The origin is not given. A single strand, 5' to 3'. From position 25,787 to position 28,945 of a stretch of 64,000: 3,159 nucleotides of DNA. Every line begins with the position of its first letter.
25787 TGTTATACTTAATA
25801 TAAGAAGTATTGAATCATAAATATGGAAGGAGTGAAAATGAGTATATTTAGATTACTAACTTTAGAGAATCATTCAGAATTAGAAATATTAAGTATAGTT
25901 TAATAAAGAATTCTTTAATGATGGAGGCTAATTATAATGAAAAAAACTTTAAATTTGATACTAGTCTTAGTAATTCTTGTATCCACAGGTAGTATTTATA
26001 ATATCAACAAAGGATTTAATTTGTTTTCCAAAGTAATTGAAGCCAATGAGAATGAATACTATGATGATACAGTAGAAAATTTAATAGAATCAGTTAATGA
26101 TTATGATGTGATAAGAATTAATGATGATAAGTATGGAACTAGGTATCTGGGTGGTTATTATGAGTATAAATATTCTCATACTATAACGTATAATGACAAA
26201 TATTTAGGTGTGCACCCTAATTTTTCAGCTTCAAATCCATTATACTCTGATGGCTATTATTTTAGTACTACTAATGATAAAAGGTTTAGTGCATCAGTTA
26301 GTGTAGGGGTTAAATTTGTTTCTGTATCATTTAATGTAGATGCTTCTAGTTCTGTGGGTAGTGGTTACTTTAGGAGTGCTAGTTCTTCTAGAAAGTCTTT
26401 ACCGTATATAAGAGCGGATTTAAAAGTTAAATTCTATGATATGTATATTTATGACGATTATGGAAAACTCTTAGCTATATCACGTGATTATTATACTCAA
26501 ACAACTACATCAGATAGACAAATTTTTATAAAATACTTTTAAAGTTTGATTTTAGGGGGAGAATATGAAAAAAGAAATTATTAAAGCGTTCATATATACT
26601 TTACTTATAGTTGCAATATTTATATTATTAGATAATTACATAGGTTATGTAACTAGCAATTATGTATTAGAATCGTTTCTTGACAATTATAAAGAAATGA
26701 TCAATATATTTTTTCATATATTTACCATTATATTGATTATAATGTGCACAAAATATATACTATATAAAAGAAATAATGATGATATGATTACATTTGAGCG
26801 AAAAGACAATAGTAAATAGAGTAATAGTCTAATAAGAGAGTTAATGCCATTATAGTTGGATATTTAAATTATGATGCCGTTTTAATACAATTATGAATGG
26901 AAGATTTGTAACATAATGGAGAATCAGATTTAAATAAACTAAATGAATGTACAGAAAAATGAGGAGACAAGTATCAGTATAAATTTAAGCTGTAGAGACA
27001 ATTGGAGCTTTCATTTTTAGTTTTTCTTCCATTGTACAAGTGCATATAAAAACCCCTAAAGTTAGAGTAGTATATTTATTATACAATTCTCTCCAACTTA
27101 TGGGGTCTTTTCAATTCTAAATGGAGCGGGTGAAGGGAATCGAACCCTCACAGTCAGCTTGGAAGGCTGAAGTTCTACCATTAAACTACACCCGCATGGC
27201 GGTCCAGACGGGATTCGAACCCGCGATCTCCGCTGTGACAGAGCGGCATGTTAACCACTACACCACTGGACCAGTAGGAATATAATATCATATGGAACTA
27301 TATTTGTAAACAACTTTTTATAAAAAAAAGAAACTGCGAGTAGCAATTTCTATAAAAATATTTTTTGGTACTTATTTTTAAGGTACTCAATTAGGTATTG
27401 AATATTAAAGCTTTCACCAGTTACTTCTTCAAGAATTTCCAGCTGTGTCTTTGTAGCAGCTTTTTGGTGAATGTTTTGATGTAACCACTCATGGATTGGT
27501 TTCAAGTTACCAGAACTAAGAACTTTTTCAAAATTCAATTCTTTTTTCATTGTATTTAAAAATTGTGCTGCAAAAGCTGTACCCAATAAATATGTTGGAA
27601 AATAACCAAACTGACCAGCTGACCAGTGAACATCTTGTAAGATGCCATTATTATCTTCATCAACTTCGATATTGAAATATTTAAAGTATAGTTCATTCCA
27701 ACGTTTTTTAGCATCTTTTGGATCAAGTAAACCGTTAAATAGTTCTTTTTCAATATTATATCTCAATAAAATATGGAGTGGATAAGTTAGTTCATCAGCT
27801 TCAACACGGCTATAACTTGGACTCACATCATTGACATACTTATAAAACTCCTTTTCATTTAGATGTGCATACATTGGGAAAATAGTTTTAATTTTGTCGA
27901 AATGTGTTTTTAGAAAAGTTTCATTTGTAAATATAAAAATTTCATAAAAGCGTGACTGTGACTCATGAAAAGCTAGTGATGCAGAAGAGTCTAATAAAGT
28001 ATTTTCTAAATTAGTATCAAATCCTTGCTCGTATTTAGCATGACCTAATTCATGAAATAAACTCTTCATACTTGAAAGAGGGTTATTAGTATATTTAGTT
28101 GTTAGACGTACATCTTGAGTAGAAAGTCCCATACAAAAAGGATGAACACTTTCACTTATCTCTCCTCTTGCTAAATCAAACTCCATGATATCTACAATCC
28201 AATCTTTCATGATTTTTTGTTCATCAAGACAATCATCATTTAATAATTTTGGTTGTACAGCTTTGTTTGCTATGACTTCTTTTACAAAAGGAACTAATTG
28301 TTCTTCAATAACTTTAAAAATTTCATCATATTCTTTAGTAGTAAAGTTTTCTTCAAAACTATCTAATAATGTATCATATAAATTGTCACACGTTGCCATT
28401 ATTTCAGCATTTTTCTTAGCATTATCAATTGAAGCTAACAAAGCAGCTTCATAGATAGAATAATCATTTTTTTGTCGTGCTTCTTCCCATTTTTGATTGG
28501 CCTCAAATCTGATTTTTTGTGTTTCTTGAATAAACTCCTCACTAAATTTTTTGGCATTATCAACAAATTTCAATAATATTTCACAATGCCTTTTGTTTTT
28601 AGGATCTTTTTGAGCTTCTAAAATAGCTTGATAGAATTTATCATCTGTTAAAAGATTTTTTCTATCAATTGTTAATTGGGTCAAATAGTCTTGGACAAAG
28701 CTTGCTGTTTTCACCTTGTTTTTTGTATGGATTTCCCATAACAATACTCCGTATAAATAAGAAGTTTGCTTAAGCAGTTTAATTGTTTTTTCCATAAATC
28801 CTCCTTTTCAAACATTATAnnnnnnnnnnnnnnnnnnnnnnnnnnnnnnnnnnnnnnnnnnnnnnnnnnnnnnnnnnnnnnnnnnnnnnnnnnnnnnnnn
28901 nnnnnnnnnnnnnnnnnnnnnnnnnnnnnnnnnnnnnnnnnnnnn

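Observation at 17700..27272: A ~9.5 kb accessory island ending at tRNA-Gly/tRNA-Asp, made of plasmid debris and secreted or envelope proteins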

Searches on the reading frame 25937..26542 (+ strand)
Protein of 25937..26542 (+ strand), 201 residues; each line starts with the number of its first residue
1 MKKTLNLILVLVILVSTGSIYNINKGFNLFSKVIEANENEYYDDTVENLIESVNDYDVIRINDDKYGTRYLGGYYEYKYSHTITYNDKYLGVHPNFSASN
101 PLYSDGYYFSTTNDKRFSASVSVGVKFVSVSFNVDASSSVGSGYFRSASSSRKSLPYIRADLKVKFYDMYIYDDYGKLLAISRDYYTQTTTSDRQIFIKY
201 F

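Call 6: search_protein_families(library=pfam, proteins=[window:25937-26542:+], max_evalue=0.1)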
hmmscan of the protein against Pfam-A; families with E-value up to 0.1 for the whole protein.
window:25937-26542:+ (201 aa): 0 families

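Call 14: search_protein_families(library=ncbifam, proteins=[window:25937-26542:+], max_evalue=1)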
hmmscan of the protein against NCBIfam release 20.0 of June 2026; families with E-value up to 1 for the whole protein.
window:25937-26542:+ (201 aa): 0 families

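Call 32: search_protein_families(library=phrogs, proteins=[window:25937-26542:+], max_evalue=0.1)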
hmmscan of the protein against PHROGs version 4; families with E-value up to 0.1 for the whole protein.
window:25937-26542:+ (201 aa): 0 families

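Call 100: search_solved_structures(query=window:25937-26542:+, max_evalue=1)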
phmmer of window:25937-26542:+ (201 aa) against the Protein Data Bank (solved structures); distinct sequences matched with E-value up to 1: 0.

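Call 102: search_dna_similar(query=window:25937-26542:+, collection=plasmids, mode=protein, max_evalue=0.01, max_rows=8)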
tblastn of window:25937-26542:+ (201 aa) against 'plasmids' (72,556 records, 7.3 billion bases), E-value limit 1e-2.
No match.

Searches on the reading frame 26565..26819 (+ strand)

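Call 6: search_protein_families(library=pfam, proteins=[window:26565-26819:+], max_evalue=0.1)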
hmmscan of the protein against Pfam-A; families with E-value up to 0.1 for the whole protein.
window:26565-26819:+ (84 aa): 1 family
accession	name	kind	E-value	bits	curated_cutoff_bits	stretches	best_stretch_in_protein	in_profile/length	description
PF06422.18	PDR_CDR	-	0.079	13.3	20.5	1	45-83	51-89/92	CDR ABC transporter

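Call 14: search_protein_families(library=ncbifam, proteins=[window:26565-26819:+], max_evalue=1)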
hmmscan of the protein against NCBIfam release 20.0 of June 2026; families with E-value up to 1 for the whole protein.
window:26565-26819:+ (84 aa): 4 families
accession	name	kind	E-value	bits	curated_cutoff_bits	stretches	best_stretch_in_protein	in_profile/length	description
NF045849.1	ICE_MMCAP2_0565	equivalog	0.018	14.7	40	1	35-67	2-34/80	Mbov_0395 family pilin-like conjugal transfer protein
NF033218.1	anchor_AmaP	equivalog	0.036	13.8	55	1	9-81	10-84/166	alkaline shock response membrane anchor protein AmaP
NF033134.0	cmlA_floR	equivalog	0.075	12.5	450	1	4-67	300-360/388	CmlA/FloR family chloramphenicol efflux MFS transporter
TIGR02847.1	CyoD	equivalog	0.33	11.5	81.45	1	40-71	62-93/96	cytochrome o ubiquinol oxidase subunit IV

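Call 32: search_protein_families(library=phrogs, proteins=[window:26565-26819:+], max_evalue=0.1)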
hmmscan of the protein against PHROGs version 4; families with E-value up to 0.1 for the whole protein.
window:26565-26819:+ (84 aa): 1 family
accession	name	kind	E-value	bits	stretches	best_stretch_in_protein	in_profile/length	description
phrog_13754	-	unknown function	0.085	14.2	1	13-48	4-39/54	-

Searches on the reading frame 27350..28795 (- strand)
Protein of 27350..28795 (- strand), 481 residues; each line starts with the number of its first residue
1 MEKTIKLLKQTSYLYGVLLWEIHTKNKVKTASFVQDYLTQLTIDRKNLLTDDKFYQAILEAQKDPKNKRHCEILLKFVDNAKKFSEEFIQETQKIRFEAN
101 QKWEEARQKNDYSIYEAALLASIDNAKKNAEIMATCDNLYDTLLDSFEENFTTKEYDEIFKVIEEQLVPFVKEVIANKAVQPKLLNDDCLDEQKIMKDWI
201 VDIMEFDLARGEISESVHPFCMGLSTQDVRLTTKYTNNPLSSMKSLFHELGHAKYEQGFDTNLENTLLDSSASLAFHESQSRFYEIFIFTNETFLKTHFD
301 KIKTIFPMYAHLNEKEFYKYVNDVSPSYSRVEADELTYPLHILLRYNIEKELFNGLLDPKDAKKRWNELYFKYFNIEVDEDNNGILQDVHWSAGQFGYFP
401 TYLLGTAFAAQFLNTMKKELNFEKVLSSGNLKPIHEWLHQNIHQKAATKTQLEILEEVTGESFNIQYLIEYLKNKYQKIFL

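Call 7: search_protein_families(library=pfam, proteins=[window:27350-28795:-], max_evalue=0.1)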
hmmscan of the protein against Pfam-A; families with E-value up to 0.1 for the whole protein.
window:27350-28795:- (481 aa): 1 family
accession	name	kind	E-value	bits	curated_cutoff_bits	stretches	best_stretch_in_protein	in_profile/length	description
PF02074.21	Peptidase_M32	-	2e-132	442.7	25.1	1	7-476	8-489/489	Carboxypeptidase Taq (M32) metallopeptidase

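Call 12: find_related_loci(query=window:27350-28795:-, collection=genome_contigs, flank=10000)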
Query window:27350-28795:- (481 aa) in genome_contigs; peptide patterns used: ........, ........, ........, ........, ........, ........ (x = any residue, [..] = any of these).
66 stretches matched a pattern; 2 encode a relative of the query (tblastn E <= 1e-3); 2 distinct loci.
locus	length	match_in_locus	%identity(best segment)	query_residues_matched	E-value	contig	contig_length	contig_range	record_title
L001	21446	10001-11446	41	9-481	3e-109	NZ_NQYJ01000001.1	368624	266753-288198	Candidatus Izimoplasma sp. ZiA1 scaffold_0, whole genome shotgun sequence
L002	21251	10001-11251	33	64-476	3e-69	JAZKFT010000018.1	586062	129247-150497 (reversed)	MAG: Bacteroidota bacterium isolate DC_RB_04_SPN110320-bin015_1 DCRB04SPN_B015_1_000000000018, whole genome shotgun sequ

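Call 13: find_encoding_contigs(protein=window:27350-28795:-, flank=10000, max_places=10)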
Protein window:27350-28795:- (481 aa): 4 contigs read that carry it; 3 places shown.
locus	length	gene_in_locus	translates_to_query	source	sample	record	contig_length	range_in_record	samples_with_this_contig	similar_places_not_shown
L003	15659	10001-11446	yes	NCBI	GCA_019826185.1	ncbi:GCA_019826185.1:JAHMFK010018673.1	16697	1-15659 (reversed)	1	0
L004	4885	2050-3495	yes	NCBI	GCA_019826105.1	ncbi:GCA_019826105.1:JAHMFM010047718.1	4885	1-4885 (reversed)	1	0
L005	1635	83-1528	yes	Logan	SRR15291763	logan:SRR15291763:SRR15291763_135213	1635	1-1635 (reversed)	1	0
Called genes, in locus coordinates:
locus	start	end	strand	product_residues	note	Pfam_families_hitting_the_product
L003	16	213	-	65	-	PF06612:DUF1146 (weak)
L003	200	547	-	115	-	PF02823:ATP-synt_DE_N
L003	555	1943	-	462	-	PF02874:ATP-synt_ab_N, PF00006:ATP-synt_ab, PF22919:ATP-synt_VA_C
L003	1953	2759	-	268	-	PF00231:ATP-synt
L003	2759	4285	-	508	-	PF02874:ATP-synt_ab_N, PF00006:ATP-synt_ab, PF00306:ATP-synt_ab_C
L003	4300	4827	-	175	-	PF00213:OSCP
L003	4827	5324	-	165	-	PF00430:ATP-synt_B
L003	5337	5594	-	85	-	PF00137:ATP-synt_C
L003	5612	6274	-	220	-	PF00119:ATP-synt_A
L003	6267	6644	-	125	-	PF03899:ATP-synt_I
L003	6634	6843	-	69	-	-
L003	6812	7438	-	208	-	PF14681:UPRTase, PF00156:Pribosyltran (weak)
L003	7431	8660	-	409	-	PF00464:SHMT, PF01212:Beta_elim_lyase (faint), PF00155:Aminotran_1_2, PF01053:Cys_Met_Meta_PP (faint)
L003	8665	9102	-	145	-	PF02502:LacAB_rpiB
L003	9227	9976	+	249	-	PF19279:YegS_C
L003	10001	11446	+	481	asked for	PF02074:Peptidase_M32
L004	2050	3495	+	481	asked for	PF02074:Peptidase_M32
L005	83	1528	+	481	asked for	PF02074:Peptidase_M32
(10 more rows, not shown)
